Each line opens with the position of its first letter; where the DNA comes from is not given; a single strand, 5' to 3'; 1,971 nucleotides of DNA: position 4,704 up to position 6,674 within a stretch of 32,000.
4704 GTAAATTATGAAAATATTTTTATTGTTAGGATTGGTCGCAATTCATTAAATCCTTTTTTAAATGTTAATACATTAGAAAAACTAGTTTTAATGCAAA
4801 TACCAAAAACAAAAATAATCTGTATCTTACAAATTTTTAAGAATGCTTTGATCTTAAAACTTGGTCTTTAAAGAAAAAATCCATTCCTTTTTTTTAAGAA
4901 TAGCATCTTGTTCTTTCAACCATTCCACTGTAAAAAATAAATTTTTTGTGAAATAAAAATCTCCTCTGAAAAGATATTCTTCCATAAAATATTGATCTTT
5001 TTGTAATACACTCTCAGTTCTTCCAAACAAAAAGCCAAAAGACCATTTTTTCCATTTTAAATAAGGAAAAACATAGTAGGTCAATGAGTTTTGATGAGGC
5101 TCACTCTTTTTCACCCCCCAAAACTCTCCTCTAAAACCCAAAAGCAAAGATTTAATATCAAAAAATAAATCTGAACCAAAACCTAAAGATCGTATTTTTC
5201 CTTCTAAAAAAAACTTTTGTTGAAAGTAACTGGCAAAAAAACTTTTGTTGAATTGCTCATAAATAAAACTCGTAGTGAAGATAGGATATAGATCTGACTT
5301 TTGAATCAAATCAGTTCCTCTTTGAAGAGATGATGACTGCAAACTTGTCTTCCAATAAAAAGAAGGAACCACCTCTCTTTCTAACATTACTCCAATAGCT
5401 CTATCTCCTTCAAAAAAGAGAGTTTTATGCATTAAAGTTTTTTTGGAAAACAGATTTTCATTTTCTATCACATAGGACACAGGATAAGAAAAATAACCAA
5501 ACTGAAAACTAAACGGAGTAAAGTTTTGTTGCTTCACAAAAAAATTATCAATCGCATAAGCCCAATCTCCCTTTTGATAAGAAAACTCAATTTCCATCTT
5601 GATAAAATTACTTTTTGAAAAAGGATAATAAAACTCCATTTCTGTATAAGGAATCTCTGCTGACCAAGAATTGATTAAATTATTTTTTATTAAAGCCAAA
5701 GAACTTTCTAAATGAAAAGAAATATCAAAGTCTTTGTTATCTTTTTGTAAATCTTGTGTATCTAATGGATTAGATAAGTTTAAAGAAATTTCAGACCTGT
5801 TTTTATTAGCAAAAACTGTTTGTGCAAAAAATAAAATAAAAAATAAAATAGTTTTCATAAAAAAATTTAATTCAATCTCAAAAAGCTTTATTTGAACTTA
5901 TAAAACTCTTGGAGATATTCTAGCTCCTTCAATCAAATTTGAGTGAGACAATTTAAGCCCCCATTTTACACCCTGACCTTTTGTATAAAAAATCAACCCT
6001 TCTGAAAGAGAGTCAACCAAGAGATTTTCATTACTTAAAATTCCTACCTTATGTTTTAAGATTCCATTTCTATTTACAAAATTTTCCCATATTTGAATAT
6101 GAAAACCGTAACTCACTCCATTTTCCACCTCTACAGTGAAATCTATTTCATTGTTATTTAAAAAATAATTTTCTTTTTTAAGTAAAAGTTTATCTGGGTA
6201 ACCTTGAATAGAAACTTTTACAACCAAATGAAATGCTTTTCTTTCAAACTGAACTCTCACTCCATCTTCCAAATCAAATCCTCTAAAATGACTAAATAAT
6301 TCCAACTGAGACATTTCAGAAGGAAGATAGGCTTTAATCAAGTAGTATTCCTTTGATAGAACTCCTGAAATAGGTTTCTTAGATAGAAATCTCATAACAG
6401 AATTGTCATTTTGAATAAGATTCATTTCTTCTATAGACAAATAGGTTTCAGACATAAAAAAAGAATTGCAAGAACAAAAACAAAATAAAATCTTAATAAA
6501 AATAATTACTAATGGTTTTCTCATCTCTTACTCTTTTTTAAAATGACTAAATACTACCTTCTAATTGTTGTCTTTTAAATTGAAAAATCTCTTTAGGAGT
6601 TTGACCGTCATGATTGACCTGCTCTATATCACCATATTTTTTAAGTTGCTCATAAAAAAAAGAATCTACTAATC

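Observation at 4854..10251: Five-gene operon of uncharacterised envelope proteins built around an ankyrin lipoprotein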

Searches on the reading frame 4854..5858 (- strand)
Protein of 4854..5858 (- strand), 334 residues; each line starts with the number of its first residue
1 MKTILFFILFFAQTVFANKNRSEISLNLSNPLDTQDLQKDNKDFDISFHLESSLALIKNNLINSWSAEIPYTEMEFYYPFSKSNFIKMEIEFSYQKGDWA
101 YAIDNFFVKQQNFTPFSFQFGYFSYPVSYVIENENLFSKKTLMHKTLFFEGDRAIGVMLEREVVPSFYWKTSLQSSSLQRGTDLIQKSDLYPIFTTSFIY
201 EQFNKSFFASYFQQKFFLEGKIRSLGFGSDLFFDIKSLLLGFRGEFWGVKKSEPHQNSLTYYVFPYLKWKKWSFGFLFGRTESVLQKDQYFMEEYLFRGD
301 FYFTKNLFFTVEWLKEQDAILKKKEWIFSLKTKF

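Call 3: search_protein_families(library=pfam, proteins=[window:4854-5858:-], max_evalue=1)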
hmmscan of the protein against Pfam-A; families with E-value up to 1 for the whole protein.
window:4854-5858:- (334 aa): 0 families

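Call 4: search_protein_families(library=ncbifam, proteins=[window:4854-5858:-], max_evalue=1)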
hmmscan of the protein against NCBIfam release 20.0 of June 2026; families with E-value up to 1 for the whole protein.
window:4854-5858:- (334 aa): 1 family
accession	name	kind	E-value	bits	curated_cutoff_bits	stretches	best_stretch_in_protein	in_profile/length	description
NF052475.1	2OG-Fe_FlmC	exception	0.29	11.2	240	1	157-211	17-68/181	FlmC family 2OG-Fe(II) oxygenase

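Call 28: search_solved_structures(query=A5, max_evalue=5)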
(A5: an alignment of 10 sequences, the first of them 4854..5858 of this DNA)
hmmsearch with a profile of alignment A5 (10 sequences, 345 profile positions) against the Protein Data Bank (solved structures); distinct sequences matched with E-value up to 5: 0.
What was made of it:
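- On General bacterial porin superfamily (for E): The PDB profile search found nothing at E up to 5 (call 28).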

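Call 29: search_protein_families(library=pfam, alignment_id=A5, max_evalue=1)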
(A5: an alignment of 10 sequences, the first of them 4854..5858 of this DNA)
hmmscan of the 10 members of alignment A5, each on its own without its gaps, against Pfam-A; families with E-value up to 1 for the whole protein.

A. member 1, window:4854-5858:- (334 aa): 0 families

B. families by the number of members that match (of 10 scanned): 3 families
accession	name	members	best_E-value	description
PF13282.11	DUF4070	1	0.0035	Domain of unknown function (DUF4070)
PF02253.21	PLA1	1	0.047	Phospholipase A1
PF23405.1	WD40_APC4_C-half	1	0.058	APC4, WD40 domain C-terminal half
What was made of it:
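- On General bacterial porin superfamily (for E): There was no porin family hit for the window protein or for any of 10 orthologues at E up to 1 (calls 3, 4, 29).
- On Slam / type XI secretion (surface lipoprotein display): There is no DUF560 or TPR_Slam hit in E or its orthologues (calls 3, 29).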

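Call 33: find_homologous_proteins(query=window:4854-5858:-, max_evalue=0.01)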
Query window:4854-5858:- (334 aa): 3 proteins with E <= 0.01 among 944 candidates.
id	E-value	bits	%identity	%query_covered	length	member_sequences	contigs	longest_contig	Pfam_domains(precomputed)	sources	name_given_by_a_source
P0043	2.8e-217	739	100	100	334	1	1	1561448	-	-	-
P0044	8.5e-83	296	46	100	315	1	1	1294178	-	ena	-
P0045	7.2e-80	287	44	94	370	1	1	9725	-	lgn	-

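Call 41: find_homologous_proteins(query=A5, max_evalue=0.01)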
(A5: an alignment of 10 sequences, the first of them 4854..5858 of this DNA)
Query A5 (10 sequences) (334 aa, profile of the alignment): 7 proteins with E <= 0.01 among 5156 candidates.
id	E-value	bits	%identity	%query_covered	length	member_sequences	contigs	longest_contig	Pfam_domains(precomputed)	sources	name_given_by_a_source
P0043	1.3e-128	447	100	100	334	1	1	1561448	-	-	-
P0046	2.6e-120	420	28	72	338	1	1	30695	-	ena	-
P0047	1.6e-118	414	25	73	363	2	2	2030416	-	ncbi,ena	-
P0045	2.8e-111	390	44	94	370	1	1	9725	-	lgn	-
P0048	2.4e-110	387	28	74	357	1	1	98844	-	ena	-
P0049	3.8e-108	380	50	87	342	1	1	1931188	-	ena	-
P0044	2.2e-81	292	46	100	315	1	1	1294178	-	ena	-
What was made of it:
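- Tried and rejected: Homologue searches for E. The word-indexed tool returned only 3 and then 7 proteins (calls 33, 41).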

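Call 55: predict_structure(alignment_id=A7)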
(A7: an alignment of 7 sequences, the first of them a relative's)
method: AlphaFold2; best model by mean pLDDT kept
length: 334 residues; sequences in the alignment: 7
mean_pLDDT: 76.8   pTM: 0.71
mean pLDDT of the five models: 76.8, 76.5, 75.9, 70.2, 62.1
residues with pLDDT >= 90: 103; 70-90: 147; 50-70: 35; < 50: 49
segments of 3 or more residues with pLDDT < 50: 1-6, 11-41, 178-188
pLDDT, mean of each block of 10 residues (from residue 1): 45 43 34 34 72 90 88 87 85 80 81 80 80 71 67 80 91 70 43 88 91 68 88 90 90 80 92 93 73 91 89 86 89 86
secondary structure, 60 per line:
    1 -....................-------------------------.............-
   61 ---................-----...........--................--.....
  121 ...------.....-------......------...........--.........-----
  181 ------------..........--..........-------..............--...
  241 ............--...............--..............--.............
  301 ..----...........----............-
elements in order: H2-21 E47-59 E64-79 E85-95 E98-113 E116-123 H130-134 H142-147 E154-164 E167-175 E193-202 E205-214 E222-235 E238-252 E255-269 E272-285 E288-302 E307-317 E322-333
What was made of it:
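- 4854..5858 (-): Gene E, 334 aa. It is an outer-membrane 16-stranded beta-barrel with a general-porin fold. It has a signal peptide ...VFA|NK, 22% aromatic residues, no Cys and a C-terminal Phe. AF2 model: pLDDT 76.8, pTM 0.71, 16 strands, and a long helix-bearing loop (residues 124-153) between strands 5 and 6: call 55.
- On General bacterial porin superfamily (for E): The AF2 model shows 16 strands, pLDDT 76.8, pTM 0.71 (call 55). The model has a 30-residue loop with two short helices between strands 5 and 6, residues 124-153 (call 55).
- On Slam / type XI secretion (surface lipoprotein display): The model has 16 strands and no periplasmic domain (call 55).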

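Call 58: fold_search(model_id=the predicted structure, library=pdb)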
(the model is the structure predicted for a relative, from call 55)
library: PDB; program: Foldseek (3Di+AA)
matches with E <= 10: 884; with E <= 0.001: 185
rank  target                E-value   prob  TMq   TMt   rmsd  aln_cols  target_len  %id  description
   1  3wi4                  2.1e-11  1.00  0.61  0.65   6.0       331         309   10  Crystal structure of wild-type PorB from Neisseria meningitidis serogroup B (released 2014-01-01)
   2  6ehb_B                4.1e-11  1.00  0.63  0.66   6.2       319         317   10  OmpU, an outer membrane protein, of Vibrio cholerae (released 2018-04-25)
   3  5mdq_A                8.4e-11  1.00  0.62  0.60   6.1       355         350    9  Crystal structure of outer membrane expressed Chitoporin VhChip from Vibrio harveyi (released 2017-12-20)
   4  6ehf                  1.7e-10  1.00  0.60  0.63   6.0       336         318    9  OmpT (in-vitro folded), an outer membrane protein Vibrio cholerae (trimer form) (released 2018-04-25)
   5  3wi5                  1.8e-10  1.00  0.58  0.62   6.6       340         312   10  Crystal structure of the Loop 7 mutant PorB from Neisseria meningitidis serogroup B (released 2014-01-01)
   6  3a2s_X                2.2e-10  1.00  0.59  0.58   6.7       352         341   10  Crystal Structure of outer membrane protein PorB from Neisseria meningitidis in complex with sucrose (released 2010-04-07)
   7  8jto                  3.1e-10  1.00  0.59  0.58   6.5       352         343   10  Outer membrane porin of Burkholderia pseudomallei (BpsOmp38) in complex with ceftazidime (released 2024-06-26)
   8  6ehc_A                3.3e-10  1.00  0.64  0.69   6.3       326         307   10  OmpUdeltaN (N-terminus deletion mutant of OmpU), outer membrane protein of Vibrio cholerae (released 2018-04-25)
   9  8wv0_A                5.3e-10  1.00  0.62  0.63   5.7       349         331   10  Outer membrane porin of Burkholderia pseudomallei (BpsOmp38) (released 2024-10-30)
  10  7de8                  6.4e-10  1.00  0.56  0.55   7.4       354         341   10  Crystal Structure of outer membrane protein PorB with G103K mutations from Neisseria meningitidis W135 (released 2021-03-31)
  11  8wv0_B                7.0e-10  1.00  0.63  0.64   5.7       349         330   10  Outer membrane porin of Burkholderia pseudomallei (BpsOmp38) (released 2024-10-30)
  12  4aui_A                3.1e-09  1.00  0.61  0.65   6.1       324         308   10  STRUCTURE AND FUNCTION OF THE PORB PORIN FROM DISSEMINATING N. GONORRHOEAE (released 2012-10-10)
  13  8byt_A                4.2e-09  1.00  0.56  0.60   6.7       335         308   12  Outer membrane attachment porin OmpM1 from Veillonella parvula, C3 symmetry (released 2023-11-08)
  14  5onu_A                4.4e-09  1.00  0.60  0.62   6.5       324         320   10  Trimeric OmpU structure (released 2018-01-03)
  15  6ehd                  5.5e-09  1.00  0.56  0.58   7.9       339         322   11  OmpT (in-vitro folded), an outer membrane protein of Vibrio cholerae (released 2018-04-25)
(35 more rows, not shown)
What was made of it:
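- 4854..5858 (-): Foldseek against PDB: PorB, OmpU, OmpF/C, OmpK36 and OprP at E 2e-11 to 4e-8, TM 0.52-0.67, about 10% identity: call 58.
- On General bacterial porin superfamily (for E): The top 50 Foldseek hits are outer-membrane channel barrels, nearly all 16-stranded porins (call 58).
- Closest known: General bacterial porins. Same: Foldseek gives E 2e-11 to 4e-8 and TM 0.52-0.67 (calls 55, 58).
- Closest known: Pho-regulon porin loci. Same: OprP and OprO are among the fold matches (call 58).
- E has a porin fold, with a long strand5-strand6 loop like porin loop L3 (calls 55, 58). The Foldseek list includes porins that double as tethers or lipid-asymmetry partners, namely OmpM1 and OmpC-MlaA (call 58).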

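Call 65: search_protein_families(library=padloc, proteins=[window:4854-5858:-], max_evalue=0.1)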
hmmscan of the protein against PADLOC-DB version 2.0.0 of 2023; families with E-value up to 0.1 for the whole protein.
window:4854-5858:- (334 aa): 0 families

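Call 66: search_protein_families(library=phrogs, proteins=[window:4854-5858:-], max_evalue=0.1)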
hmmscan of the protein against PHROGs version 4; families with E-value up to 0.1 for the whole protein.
window:4854-5858:- (334 aa): 0 families

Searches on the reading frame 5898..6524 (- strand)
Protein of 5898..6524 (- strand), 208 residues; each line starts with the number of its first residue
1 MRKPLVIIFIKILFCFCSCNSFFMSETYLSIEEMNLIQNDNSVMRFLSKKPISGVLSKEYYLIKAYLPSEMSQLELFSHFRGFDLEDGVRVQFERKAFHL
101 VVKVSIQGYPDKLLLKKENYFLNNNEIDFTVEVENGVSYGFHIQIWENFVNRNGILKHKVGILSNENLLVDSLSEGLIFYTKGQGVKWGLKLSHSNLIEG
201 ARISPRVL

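Call 3: search_protein_families(library=pfam, proteins=[window:5898-6524:-], max_evalue=1)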
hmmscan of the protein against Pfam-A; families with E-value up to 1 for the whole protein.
window:5898-6524:- (208 aa): 0 families

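Call 4: search_protein_families(library=ncbifam, proteins=[window:5898-6524:-], max_evalue=1)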
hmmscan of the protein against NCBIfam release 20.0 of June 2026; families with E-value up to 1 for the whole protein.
window:5898-6524:- (208 aa): 0 families

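Call 27: search_solved_structures(query=A4, max_evalue=5)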
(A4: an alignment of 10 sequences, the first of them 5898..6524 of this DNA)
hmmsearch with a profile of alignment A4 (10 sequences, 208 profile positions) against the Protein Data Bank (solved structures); distinct sequences matched with E-value up to 5: 0.

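Call 30: search_protein_families(library=pfam, alignment_id=A4, max_evalue=1)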
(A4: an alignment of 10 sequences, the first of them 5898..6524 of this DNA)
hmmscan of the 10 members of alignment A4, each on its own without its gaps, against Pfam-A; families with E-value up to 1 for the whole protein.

A. member 1, window:5898-6524:- (208 aa): 0 families

B. families by the number of members that match (of 10 scanned): 7 families
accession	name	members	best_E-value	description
PF08050.18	Tet_res_leader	1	0.084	Tetracycline resistance leader peptide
PF03414.19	Glyco_transf_6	1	0.095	Glycosyltransferase family 6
PF06030.18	WxLIP_PGBD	1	0.13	WxL Interacting Protein, peptidoglycan binding domain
PF03139.20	AnfG_VnfG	1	0.15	Vanadium/alternative nitrogenase delta subunit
PF08140.16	Cuticle_1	1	0.16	Crustacean cuticle protein repeat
PF00112.29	Peptidase_C1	1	0.19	Papain family cysteine protease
PF20111.4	DUF6501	1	0.48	Family of unknown function (DUF6501)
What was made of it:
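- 5898..6524 (-): Gene D, 208 aa. It is a lipoprotein (invariant Cys19) of an orphan family. In most relatives its stop overlaps the start of E. No Pfam or NCBIfam hit: calls 3, 4, 30.
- On Mla outer-membrane complex (porin-MlaA): D and 9 orthologues give no Pfam hit to MlaA at E up to 1 (calls 3, 30).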

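Call 65: search_protein_families(library=padloc, proteins=[window:5898-6524:-], max_evalue=0.1)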
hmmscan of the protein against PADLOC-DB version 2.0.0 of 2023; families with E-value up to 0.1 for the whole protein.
window:5898-6524:- (208 aa): 0 families

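Call 66: search_protein_families(library=phrogs, proteins=[window:5898-6524:-], max_evalue=0.1)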
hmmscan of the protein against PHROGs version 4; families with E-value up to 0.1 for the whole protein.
window:5898-6524:- (208 aa): 0 families

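Call 84: search_solved_structures(query=A8, max_evalue=10)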
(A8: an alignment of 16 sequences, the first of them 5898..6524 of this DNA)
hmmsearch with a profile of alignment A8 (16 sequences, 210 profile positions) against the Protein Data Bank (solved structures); distinct sequences matched with E-value up to 10: 5.
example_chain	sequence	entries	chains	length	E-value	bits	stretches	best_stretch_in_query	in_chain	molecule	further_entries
8s3o_A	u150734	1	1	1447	0.0032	20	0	50-104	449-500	CD109 antigen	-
9fx2_A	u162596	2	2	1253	0.012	18.1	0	50-104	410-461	CD109 antigen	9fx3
2czc_A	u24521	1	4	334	0.17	14.3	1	111-168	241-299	Glyceraldehyde-3-phosphate dehydrogenase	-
1xov_A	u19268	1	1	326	0.62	12.5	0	126-159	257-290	Ply protein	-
3elg_A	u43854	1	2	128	0.69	12.4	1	84-137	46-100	uncharacterized periplasmic protein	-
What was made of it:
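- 5898..6524 (-): The only PDB lead is a weak match to a CD109 macroglobulin-type domain, E 0.003: call 84.
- On Mla outer-membrane complex (porin-MlaA): No PDB MlaA chain was found by the profile search (calls 27, 84).
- Closest known: Porin-lipoprotein outer-membrane complexes such as OmpC/OmpF-MlaA. Different: D has no MlaA/VacJ signature or any other family signature (calls 3, 4, 30, 84).
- Tried and rejected: The one exception is a weak D match to a CD109 macroglobulin-type domain (E 0.003, call 84), which I keep only as a lead.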
